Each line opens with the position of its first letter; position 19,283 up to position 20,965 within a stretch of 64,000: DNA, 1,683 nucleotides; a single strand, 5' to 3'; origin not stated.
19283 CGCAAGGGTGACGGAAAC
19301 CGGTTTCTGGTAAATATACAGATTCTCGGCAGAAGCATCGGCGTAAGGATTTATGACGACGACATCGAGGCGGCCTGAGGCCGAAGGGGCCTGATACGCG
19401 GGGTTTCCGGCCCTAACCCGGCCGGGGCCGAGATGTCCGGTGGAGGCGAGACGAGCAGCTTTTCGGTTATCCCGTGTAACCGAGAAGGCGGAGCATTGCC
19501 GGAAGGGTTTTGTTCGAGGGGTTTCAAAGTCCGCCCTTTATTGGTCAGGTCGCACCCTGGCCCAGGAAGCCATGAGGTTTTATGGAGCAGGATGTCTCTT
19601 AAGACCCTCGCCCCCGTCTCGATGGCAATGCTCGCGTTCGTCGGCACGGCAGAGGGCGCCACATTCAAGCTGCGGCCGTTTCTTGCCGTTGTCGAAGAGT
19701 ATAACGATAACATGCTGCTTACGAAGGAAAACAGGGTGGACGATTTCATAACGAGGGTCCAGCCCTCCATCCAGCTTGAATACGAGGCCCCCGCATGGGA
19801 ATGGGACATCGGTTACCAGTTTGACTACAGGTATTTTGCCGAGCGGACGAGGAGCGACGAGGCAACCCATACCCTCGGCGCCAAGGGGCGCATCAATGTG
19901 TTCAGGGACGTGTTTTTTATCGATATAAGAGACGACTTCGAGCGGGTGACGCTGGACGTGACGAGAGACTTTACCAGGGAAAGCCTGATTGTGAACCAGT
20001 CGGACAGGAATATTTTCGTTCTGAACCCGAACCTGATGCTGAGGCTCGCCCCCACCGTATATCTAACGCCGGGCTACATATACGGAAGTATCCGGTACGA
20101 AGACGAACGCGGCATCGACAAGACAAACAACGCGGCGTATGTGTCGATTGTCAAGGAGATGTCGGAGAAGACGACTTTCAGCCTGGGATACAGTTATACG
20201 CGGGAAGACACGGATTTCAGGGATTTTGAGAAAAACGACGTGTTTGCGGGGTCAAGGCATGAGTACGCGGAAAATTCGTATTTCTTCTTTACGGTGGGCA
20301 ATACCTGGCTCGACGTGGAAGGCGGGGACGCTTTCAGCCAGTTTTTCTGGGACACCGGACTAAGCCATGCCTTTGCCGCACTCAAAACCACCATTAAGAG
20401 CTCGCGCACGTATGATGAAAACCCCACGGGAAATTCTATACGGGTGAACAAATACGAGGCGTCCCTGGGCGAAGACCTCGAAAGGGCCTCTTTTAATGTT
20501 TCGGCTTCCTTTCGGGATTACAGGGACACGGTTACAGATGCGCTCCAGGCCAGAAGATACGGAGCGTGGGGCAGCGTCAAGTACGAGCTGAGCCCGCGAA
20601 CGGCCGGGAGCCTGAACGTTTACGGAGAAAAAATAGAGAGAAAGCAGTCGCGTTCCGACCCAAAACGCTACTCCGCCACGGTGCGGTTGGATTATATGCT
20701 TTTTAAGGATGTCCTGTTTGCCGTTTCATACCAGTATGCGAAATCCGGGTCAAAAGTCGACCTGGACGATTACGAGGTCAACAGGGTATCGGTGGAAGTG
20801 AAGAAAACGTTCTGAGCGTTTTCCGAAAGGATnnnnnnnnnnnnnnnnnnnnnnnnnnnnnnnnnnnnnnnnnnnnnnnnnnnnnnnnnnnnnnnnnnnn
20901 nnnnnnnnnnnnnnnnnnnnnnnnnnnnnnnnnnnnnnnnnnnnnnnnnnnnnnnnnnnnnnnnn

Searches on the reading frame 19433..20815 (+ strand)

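Call 30: search_protein_families(library=ncbifam, proteins=[window:19433-20815:+], max_evalue=0.00001)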
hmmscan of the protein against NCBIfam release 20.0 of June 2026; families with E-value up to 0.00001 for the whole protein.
window:19433-20815:+ (460 aa): 1 family
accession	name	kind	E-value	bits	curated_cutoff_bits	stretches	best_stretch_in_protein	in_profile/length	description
TIGR03016.1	pepcterm_hypo_1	hypoth_equivalog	6.6e-57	193.5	90.85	2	76-265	2-192/477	TIGR03016 family PEP-CTERM system-associated outer membrane protein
